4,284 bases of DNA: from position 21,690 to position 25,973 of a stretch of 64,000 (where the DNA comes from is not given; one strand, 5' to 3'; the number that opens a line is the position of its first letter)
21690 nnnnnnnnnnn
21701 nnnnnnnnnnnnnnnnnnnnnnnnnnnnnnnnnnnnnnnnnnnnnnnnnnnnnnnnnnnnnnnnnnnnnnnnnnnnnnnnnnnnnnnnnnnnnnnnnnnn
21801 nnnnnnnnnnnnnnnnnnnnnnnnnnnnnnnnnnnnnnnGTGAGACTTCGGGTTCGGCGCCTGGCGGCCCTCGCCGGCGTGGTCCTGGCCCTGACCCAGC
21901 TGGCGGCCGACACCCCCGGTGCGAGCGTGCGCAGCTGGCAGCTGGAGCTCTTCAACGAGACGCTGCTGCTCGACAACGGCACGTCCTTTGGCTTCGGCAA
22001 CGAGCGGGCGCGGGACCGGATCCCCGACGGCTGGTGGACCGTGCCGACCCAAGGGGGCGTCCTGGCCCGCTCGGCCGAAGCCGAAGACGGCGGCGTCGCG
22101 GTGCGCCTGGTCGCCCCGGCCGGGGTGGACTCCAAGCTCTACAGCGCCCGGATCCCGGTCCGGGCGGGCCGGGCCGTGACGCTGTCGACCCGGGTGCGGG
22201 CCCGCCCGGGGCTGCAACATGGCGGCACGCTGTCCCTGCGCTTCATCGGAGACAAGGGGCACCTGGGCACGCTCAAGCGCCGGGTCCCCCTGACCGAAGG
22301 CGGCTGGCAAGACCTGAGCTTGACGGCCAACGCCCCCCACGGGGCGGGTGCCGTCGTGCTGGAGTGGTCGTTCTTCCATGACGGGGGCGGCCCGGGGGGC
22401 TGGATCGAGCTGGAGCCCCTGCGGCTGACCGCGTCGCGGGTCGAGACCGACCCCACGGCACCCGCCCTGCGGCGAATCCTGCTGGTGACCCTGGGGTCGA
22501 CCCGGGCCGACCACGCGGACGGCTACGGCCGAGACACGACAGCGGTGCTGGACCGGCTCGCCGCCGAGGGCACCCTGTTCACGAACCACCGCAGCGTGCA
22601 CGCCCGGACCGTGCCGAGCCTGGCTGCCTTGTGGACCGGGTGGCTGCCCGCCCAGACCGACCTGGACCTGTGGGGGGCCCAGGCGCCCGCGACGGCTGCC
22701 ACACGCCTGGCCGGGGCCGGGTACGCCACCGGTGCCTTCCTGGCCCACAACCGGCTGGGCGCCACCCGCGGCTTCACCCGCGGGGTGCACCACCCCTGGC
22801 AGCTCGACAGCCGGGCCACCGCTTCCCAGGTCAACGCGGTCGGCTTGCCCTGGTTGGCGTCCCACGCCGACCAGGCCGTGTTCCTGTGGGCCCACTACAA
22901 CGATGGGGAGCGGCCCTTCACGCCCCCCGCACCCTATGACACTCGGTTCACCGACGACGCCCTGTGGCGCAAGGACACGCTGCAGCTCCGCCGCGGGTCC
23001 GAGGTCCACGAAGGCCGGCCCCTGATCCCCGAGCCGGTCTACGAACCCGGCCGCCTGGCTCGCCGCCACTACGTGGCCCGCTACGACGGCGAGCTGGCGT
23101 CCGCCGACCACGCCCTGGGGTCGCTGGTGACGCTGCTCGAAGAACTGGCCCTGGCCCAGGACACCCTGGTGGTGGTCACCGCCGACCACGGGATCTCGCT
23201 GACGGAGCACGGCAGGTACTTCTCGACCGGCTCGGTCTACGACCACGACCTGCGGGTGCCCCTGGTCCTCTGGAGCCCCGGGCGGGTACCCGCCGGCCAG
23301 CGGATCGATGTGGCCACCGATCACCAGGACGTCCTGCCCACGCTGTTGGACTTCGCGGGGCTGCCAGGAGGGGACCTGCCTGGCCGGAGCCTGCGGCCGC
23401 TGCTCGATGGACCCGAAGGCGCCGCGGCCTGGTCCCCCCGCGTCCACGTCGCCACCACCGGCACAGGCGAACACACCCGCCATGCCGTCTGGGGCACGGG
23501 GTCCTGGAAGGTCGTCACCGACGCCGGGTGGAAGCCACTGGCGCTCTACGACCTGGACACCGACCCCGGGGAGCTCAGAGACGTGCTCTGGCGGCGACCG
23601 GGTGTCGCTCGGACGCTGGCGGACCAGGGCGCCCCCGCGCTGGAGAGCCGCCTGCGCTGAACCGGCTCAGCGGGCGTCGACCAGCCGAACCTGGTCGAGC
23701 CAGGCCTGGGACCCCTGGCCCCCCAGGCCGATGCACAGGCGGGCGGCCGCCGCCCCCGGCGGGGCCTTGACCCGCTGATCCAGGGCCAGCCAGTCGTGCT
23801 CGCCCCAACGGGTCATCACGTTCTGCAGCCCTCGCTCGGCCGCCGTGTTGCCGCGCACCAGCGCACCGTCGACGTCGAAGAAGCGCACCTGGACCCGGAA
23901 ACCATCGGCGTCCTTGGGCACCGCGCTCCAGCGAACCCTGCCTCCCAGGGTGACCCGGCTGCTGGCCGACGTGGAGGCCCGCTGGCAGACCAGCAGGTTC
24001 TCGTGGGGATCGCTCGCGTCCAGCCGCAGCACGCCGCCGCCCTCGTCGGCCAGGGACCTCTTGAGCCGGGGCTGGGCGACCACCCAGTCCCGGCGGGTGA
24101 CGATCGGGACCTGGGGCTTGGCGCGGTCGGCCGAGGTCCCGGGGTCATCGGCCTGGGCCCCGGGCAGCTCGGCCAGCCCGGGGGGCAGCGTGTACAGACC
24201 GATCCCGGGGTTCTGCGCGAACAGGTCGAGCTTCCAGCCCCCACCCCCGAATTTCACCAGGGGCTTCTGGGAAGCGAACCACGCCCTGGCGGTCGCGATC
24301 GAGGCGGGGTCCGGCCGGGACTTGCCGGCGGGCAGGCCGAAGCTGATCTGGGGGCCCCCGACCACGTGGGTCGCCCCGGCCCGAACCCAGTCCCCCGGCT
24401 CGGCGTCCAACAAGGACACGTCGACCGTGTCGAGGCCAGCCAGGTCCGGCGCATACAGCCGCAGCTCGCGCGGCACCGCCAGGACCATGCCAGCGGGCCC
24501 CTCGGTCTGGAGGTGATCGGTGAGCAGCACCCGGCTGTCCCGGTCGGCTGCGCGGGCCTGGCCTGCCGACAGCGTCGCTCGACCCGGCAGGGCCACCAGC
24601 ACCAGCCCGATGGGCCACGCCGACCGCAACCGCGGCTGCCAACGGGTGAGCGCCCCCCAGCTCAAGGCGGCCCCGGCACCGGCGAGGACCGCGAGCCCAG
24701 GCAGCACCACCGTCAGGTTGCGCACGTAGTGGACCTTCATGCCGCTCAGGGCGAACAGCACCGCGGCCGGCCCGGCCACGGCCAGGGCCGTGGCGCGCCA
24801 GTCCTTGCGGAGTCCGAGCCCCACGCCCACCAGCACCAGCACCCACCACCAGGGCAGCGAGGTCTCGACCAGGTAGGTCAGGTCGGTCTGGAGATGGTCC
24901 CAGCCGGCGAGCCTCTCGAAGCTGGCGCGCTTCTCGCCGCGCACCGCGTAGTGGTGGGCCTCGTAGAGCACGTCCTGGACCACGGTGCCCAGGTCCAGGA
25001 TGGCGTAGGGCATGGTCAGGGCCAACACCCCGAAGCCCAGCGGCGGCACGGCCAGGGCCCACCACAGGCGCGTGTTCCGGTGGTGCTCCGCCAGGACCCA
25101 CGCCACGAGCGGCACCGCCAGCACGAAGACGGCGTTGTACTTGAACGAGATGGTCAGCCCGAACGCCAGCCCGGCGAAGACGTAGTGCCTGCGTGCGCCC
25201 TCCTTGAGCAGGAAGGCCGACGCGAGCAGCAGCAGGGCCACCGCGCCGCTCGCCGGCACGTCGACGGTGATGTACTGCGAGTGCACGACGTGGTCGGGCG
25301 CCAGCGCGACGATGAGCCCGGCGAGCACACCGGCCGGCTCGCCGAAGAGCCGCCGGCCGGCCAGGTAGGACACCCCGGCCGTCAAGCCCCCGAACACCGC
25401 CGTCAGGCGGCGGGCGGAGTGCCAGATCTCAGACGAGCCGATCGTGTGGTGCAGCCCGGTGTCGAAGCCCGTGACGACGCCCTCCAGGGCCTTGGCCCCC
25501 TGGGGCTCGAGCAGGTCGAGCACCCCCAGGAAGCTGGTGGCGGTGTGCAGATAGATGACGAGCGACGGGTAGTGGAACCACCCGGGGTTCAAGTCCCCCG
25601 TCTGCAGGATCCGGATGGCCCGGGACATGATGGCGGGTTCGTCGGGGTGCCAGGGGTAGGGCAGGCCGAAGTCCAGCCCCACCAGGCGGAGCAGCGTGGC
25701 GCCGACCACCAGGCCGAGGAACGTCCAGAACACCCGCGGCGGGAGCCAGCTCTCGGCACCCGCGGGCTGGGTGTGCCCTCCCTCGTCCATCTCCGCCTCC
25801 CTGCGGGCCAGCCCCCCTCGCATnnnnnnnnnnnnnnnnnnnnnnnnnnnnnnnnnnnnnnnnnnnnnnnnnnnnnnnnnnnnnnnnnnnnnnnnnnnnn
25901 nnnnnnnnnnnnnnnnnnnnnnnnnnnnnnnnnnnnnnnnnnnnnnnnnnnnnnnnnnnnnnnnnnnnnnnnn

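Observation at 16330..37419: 21-kb locus combining GT-C transferase, three Thr-type sulfatase-fold proteins, GH-A hydrolase, phosphoesterase, true sulfatase and MBOAT/SGNH pair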

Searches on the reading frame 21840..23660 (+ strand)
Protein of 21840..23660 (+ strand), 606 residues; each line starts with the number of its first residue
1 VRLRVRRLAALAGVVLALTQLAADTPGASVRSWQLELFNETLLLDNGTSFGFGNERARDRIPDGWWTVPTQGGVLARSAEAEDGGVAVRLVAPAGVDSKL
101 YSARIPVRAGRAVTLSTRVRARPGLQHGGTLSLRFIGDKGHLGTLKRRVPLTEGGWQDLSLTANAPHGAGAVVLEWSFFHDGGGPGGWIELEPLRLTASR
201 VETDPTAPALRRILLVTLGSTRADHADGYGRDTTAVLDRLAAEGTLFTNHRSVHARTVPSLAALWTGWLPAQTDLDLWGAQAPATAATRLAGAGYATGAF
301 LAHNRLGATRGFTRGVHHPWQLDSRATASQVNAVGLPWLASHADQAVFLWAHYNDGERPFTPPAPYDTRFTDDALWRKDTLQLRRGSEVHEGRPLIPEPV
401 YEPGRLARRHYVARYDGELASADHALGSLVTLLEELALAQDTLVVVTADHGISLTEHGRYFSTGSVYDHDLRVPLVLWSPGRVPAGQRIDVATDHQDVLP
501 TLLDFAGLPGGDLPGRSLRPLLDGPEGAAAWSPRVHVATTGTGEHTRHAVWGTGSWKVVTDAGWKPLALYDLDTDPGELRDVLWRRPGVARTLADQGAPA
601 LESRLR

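Call 7: search_protein_families(library=pfam, proteins=[window:21840-23660:+], max_evalue=0.01)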
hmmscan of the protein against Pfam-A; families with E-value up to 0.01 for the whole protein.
window:21840-23660:+ (606 aa): 3 families
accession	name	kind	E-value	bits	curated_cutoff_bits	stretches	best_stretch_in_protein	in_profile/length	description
PF00884.28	Sulfatase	-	6.2e-35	121.4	25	1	213-507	3-300/301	Sulfatase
PF16347.10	SGSH_C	-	1.4e-09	38.7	29.3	1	456-583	2-132/154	N-sulphoglucosamine sulphohydrolase, C-terminal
PF01663.27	Phosphodiest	-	3.2e-08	34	23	1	416-457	185-228/342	Type I phosphodiesterase / nucleotide pyrophosphatase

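Call 16: search_protein_families(library=ncbifam, proteins=[window:21840-23660:+], max_evalue=0.01)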
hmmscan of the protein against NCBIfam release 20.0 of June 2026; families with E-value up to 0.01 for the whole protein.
window:21840-23660:+ (606 aa): 12 families
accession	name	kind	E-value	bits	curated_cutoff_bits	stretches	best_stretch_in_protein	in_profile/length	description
NF010322.0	PRK13759.1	equivalog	2.8e-27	95.4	481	2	343-582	198-436/486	arylsulfatase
TIGR03417.1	chol_sulfatase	equivalog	4.8e-23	81.8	433.45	1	407-582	251-419/500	choline-sulfatase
NF045661.1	HdlasePehA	equivalog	5.6e-19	68.1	900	1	412-538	281-407/506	phosphoric/sulfuric ester hydrolase PehA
NF052527.1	Mn_arylsulf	exception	5.7e-18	65.1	850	1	347-582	200-431/479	manganese-dependent arylsulfatase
NF038282.1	LapC_YejM_PbgA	exception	3.6e-09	35.5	825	1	412-503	411-497/584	LPS biosynthesis-modulating metalloenzyme YejM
NF028537.1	P_eth_NH2_trans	domain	1e-05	24.2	500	1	412-507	410-513/527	phosphoethanolamine--lipid A transferase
NF038075.1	fam_STM4013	hypoth_equivalog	0.00018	21.1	250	0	212-274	9-71/261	STM4013/SEN3800 family hydrolase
NF033463.1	polymyxin_MCR5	exception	0.00045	19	1250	1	411-488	421-500/547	MCR-5 family phosphoethanolamine--lipid A transferase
NF047438.1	polymyxin_MCR12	exception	0.00048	18.6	1200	1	414-479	422-490/548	MCR-12 family phosphoethanolamine--lipid A transferase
NF033862.2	polymyxin_MCR10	exception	0.0011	17.8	1250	1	409-493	410-497/539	MCR-10 family phosphoethanolamine--lipid A transferase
NF007160.0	PRK09598.1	equivalog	0.0011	17.4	561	1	409-462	400-451/523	phosphoethanolamine--lipid A transferase EptA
NF033836.1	polymyxin_MCR9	exception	0.0035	16.1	1240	1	408-492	409-496/539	MCR-9 family phosphoethanolamine--lipid A transferase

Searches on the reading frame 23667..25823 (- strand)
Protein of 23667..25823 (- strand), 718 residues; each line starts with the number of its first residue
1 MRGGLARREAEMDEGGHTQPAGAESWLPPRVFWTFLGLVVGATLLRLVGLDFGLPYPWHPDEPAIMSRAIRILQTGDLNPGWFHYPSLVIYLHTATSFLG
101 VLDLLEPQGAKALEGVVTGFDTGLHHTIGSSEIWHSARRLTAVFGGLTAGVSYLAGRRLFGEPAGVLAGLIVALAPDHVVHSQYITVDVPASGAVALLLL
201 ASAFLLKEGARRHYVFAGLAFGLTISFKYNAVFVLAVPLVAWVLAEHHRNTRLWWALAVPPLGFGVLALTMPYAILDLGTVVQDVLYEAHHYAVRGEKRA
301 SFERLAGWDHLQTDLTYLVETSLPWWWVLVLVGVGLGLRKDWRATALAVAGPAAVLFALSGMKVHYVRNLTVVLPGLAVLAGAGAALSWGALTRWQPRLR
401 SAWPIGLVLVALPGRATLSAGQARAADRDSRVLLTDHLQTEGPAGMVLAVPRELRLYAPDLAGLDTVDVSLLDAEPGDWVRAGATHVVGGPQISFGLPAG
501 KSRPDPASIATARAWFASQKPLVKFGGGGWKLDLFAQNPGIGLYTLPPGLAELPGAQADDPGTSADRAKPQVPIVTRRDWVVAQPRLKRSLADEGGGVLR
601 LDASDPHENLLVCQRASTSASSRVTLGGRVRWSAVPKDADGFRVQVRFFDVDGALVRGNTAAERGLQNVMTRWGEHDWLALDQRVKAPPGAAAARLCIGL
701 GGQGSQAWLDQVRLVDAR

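Call 7: search_protein_families(library=pfam, proteins=[window:23667-25823:-], max_evalue=0.01)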
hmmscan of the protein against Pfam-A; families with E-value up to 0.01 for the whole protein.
window:23667-25823:- (718 aa): 3 families
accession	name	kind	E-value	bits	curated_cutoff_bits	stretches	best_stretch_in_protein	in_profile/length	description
PF13231.12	PMT_2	-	5.9e-13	49.8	26.1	1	136-270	23-154/160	Dolichyl-phosphate-mannose-protein mannosyltransferase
PF02366.24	PMT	-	4e-07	30.3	22.7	1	136-246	84-202/245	Dolichyl-phosphate-mannose-protein mannosyltransferase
PF02516.20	STT3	-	5.7e-06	26.5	24.5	1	139-261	100-228/405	Oligosaccharyl transferase STT3, N-terminal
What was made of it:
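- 23667..25823 (-): G4, about 707-718 aa, a GT-C glycosyltransferase (PMT_2/GT39-83-like). It has multiple TM segments, a D61-E62 motif (25638-25643) in the first loop, and a C-terminal β-sandwich domain. Pfam PMT_2 49.8 bits (call 7).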

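Call 16: search_protein_families(library=ncbifam, proteins=[window:23667-25823:-], max_evalue=0.01)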
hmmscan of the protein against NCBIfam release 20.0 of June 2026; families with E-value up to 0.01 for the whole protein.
window:23667-25823:- (718 aa): 2 families
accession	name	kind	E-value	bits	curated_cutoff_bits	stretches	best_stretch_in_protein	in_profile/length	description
TIGR03663.1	TIGR03663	subfamily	7.8e-06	25.2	126.25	1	126-248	64-183/435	flippase activity-associated protein Agl23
TIGR04154.1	archaeo_STT3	subfamily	0.00042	18.8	450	1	136-183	97-145/831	oligosaccharyl transferase, archaeosortase A system-associated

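Call 18: find_homologous_proteins(query=window:23667-25823:-, max_evalue=0.001)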
Query window:23667-25823:- (718 aa): 28 proteins with E <= 0.001 among 8000 candidates.
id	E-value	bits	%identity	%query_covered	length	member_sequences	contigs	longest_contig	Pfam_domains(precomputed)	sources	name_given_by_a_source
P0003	0.0e+0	1592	100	98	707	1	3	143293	PF02366.25,PF02516.21,PF13231.13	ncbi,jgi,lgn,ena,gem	-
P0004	0.0e+0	1204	76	98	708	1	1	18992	PF02366.25,PF02516.21,PF13231.13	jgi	jgi:4-amino-4-deoxy-L-arabinose transferase-like glycosyltransferase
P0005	2.2e-37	147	34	46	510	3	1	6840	PF02366.25,PF13231.13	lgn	-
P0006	6.7e-34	135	32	62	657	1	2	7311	PF02366.25,PF13231.13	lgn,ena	-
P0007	1.7e-33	134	33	49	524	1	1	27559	PF02366.25,PF13231.13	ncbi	-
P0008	5.1e-26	109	30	59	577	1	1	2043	PF13231.13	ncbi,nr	ncbi:MAG: glycosyltransferase family 39 protein [Deltaproteobacteria bacterium]|nr:glycosyltransfera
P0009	1.8e-22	97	34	47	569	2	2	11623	PF02366.25,PF13231.13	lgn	-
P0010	4.8e-22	96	31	56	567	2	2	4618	PF13231.13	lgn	-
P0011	5.0e-22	96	34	50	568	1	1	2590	PF02366.25,PF13231.13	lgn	-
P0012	1.9e-21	94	27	58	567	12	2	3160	PF02366.25,PF13231.13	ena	-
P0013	1.1e-20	92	31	59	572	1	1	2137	PF13231.13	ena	-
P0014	1.3e-20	91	30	49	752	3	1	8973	PF02366.25,PF13231.13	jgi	jgi:hypothetical protein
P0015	1.4e-20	91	36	30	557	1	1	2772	PF02366.25,PF13231.13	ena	-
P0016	4.1e-20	90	30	47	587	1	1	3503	PF02366.25,PF13231.13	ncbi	ncbi:MAG: ArnT family glycosyltransferase [Candidatus Binatia bacterium]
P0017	5.0e-18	83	32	51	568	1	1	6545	PF02366.25,PF13231.13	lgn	-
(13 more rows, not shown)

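Call 19: find_encoding_contigs(protein=P0004, flank=10000, max_places=4)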
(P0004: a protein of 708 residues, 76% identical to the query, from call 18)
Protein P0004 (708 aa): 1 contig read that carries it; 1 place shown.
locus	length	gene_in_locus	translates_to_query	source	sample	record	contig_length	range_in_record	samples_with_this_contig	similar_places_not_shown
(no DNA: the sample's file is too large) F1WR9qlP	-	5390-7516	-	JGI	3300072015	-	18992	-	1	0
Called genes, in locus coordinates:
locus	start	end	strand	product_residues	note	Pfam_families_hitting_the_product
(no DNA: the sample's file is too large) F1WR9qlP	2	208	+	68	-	?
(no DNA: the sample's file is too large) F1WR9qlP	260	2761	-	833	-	-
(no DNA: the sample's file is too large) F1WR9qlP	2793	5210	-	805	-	PF00884:Sulfatase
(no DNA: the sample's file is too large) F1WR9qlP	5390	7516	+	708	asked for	PF02366:PMT, PF02516:STT3 (weak), PF13231:PMT_2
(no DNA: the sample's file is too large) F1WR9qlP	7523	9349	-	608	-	PF00884:Sulfatase, PF01663:Phosphodiest (weak), PF16347:SGSH_C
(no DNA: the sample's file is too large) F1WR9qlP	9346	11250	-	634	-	PF00884:Sulfatase, PF01663:Phosphodiest, PF16347:SGSH_C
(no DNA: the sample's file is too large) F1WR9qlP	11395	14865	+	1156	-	PF00932:LTD, PF11617:Cu-binding_MopE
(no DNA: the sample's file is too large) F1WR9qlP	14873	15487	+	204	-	PF06080:DUF938, PF08242:Methyltransf_12 (faint), PF13649:Methyltransf_25 (weak)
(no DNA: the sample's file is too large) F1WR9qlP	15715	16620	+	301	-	-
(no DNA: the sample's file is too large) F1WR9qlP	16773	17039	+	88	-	PF00550:PP-binding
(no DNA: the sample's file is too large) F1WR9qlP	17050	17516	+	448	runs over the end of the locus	PF02310:B12-binding, PF19864:Radical_SAM_N2 (weak), PF04055:Radical_SAM (weak), PF13282:DUF4070 (weak)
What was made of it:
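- Colinearity of all of G1-G6 is seen only in the close relative (76% identity to G4, call 19).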

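Call 20: find_encoding_contigs(protein=P0007, flank=10000, max_places=4)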
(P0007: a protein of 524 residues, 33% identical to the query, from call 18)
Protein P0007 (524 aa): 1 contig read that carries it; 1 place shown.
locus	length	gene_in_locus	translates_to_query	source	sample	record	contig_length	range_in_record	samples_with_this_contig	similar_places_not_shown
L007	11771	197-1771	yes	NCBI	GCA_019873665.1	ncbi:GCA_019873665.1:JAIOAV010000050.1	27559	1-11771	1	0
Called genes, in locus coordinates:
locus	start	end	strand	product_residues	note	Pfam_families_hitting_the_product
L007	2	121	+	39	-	?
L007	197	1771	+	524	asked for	PF13231:PMT_2, PF02366:PMT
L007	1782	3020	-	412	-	PF13229:Beta_helix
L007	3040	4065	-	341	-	PF12715:Abhydrolase_7, PF01738:DLH (weak), PF05448:AXE1 (weak), PF22244:GCE_fung (faint)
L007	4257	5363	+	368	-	PF01658:Inos-1-P_synth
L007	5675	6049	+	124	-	PF13474:SnoaL_3 (faint)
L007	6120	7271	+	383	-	PF01208:URO-D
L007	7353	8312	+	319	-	PF01040:UbiA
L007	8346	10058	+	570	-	PF17389:Bac_rhamnosid6H, PF22422:MGH1-like_GH, PF01204:Trehalase, PF03200:Glyco_hydro_63 (weak)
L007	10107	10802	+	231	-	PF03737:RraA-like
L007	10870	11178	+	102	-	PF01219:DAGK_prokar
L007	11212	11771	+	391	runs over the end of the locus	-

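Call 29: find_encoding_contigs(protein=P0006, flank=10000, max_places=3)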
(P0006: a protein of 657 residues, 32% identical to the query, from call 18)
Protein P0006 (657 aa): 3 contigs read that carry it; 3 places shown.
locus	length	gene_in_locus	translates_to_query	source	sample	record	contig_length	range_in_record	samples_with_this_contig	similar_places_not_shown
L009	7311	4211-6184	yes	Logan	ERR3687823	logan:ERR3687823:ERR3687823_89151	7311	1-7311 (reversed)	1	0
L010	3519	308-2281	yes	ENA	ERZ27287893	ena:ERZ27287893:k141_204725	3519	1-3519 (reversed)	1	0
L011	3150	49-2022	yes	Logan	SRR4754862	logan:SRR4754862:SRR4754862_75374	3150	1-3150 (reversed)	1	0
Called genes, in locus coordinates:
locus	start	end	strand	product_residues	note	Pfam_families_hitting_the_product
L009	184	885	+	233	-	PF01148:CTP_transf_1 (weak)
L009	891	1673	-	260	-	PF00795:CN_hydrolase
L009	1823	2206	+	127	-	PF01740:STAS, PF13466:STAS_2 (weak)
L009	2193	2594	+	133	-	PF13581:HATPase_c_2, PF02518:HATPase_c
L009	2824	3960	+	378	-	PF02786:CPSase_L_D2 (weak), PF08442:ATP-grasp_2, PF13549:ATP-grasp_5, PF24948:Citrate_synth_N, PF00549:Ligase_CoA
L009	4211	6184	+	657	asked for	PF02366:PMT (weak), PF13231:PMT_2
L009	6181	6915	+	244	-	PF07819:PGAP1 (faint)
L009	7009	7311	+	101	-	?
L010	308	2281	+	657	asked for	PF02366:PMT (weak), PF13231:PMT_2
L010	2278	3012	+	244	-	PF07819:PGAP1 (faint)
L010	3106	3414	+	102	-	PF00145:DNA_methylase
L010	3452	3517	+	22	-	?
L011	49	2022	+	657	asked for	PF02366:PMT (weak), PF13231:PMT_2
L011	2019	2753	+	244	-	PF07819:PGAP1 (faint)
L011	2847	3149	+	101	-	?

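Call 30: find_encoding_contigs(protein=P0009, flank=10000, max_places=3)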
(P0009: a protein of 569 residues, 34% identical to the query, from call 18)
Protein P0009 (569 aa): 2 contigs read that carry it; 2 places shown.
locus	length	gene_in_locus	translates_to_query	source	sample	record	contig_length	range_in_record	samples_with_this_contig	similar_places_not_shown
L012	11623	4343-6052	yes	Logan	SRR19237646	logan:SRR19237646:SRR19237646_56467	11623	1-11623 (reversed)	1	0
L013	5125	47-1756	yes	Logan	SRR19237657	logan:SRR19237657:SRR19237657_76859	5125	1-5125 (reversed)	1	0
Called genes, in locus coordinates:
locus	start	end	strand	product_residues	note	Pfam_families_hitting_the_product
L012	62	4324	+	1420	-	PF07719:TPR_2 (faint), PF13174:TPR_6 (faint), PF13432:TPR_16 (weak), PF14559:TPR_19 (weak), PF13414:TPR_11 (faint), PF13432:TPR_16, PF14559:TPR_19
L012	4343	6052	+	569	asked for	PF02366:PMT, PF13231:PMT_2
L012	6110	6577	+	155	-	PF10825:DUF2752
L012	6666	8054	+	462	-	PF02563:Poly_export, PF10531:SLBB, PF22461:SLBB_2, PF10531:SLBB (weak), PF22461:SLBB_2, PF10531:SLBB, PF22461:SLBB_2 (weak)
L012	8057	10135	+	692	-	PF02706:Wzz (weak), PF13807:GNVR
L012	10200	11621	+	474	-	?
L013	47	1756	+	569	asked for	PF02366:PMT, PF13231:PMT_2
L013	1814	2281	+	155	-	PF10825:DUF2752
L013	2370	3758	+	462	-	PF02563:Poly_export, PF10531:SLBB, PF22461:SLBB_2, PF10531:SLBB (weak), PF22461:SLBB_2, PF10531:SLBB, PF22461:SLBB_2 (weak)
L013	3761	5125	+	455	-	?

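Call 31: find_encoding_contigs(protein=P0014, flank=10000, max_places=3)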
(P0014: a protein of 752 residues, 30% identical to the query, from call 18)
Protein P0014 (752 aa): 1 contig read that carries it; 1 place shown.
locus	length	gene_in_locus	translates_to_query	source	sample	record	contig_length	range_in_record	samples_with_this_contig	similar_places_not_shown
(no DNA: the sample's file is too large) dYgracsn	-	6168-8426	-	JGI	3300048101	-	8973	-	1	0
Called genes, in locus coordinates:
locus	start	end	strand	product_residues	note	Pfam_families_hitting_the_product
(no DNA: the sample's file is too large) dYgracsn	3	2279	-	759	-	?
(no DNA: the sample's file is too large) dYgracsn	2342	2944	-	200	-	PF05685:Uma2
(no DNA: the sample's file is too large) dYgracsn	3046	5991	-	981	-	-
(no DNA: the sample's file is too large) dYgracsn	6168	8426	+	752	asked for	PF02366:PMT (weak), PF13231:PMT_2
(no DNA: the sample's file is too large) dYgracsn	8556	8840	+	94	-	-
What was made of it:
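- Four distant homologues of G4 have no sulfatase-fold neighbour (calls 20, 29-31). Distant GT-C homologues lack the neighbours (calls 20, 29-31).
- Tried and rejected: Four distant homologues (P0006, P0007, P0009, P0014) have no sulfatase-fold, MBOAT or G6 neighbours (calls 20, 29-31).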
